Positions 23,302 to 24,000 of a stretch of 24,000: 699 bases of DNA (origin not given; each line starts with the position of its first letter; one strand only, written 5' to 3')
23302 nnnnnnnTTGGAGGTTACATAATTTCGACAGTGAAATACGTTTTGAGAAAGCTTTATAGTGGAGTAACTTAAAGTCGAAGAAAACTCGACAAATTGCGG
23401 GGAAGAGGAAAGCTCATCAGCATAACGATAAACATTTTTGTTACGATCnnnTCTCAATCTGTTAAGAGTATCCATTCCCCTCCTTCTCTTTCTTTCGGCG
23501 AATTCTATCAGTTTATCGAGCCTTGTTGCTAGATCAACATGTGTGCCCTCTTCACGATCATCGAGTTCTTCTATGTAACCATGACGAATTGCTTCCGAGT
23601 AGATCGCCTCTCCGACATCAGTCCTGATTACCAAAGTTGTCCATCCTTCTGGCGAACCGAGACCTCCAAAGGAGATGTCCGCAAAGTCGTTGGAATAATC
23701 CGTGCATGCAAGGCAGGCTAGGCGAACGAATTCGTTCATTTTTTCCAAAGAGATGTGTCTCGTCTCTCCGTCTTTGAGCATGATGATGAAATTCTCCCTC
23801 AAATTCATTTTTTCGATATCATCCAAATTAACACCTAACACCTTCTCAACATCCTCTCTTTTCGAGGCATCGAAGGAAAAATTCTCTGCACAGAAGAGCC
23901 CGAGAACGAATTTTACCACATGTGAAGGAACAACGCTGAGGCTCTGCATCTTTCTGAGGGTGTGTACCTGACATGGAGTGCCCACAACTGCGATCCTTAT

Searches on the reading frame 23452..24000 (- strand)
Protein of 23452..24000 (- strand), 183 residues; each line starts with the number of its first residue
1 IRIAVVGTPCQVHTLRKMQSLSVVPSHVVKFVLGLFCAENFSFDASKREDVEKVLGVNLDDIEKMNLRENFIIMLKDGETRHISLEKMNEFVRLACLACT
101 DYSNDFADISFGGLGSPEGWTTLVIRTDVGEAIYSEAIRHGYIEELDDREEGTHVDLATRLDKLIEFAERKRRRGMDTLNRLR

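Call 4: search_protein_families(library=pfam, proteins=[window:23452-23985:-], max_evalue=0.01)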
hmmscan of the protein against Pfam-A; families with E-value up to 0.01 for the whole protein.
window:23452-23985:- (178 aa): 1 family
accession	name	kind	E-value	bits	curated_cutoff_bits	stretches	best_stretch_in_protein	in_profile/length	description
PF04432.18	FrhB_FdhB_C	-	1.5e-38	132.4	23.3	1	2-140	8-144/150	Coenzyme F420 hydrogenase/dehydrogenase, beta subunit C terminus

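Call 27: find_related_loci(query=window:23452-24000:-, collection=metagenome_contigs, flank=10000)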
Query window:23452-24000:- (183 aa) in metagenome_contigs; peptide patterns used: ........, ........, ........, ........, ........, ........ (x = any residue, [..] = any of these).
256 stretches matched a pattern; 1 encode a relative of the query (tblastn E <= 1e-3); 1 distinct loci.
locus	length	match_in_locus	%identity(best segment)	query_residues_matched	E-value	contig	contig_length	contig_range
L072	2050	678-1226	54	1-183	8e-73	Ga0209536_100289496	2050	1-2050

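Call 51: search_protein_families(library=ncbifam, proteins=[window:23452-24000:-], max_evalue=0.01)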
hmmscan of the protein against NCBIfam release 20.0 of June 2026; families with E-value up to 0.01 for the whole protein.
window:23452-24000:- (183 aa): 4 families
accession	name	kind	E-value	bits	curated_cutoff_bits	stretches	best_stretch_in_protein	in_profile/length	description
NF006807.0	PRK09325.1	subfamily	6.6e-40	137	269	1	2-163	97-261/283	coenzyme F420-reducing hydrogenase subunit beta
TIGR03289.1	frhB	equivalog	4e-36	124.5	331.5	1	2-161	94-256/275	coenzyme F420 hydrogenase subunit beta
NF006808.0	PRK09326.1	equivalog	2.3e-31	108.9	444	1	2-154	161-309/341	F420H2 dehydrogenase subunit F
NF040616.1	F420_dehyd_FpoF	exception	9.7e-31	107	475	1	2-153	160-307/337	F420H2 dehydrogenase subunit FpoF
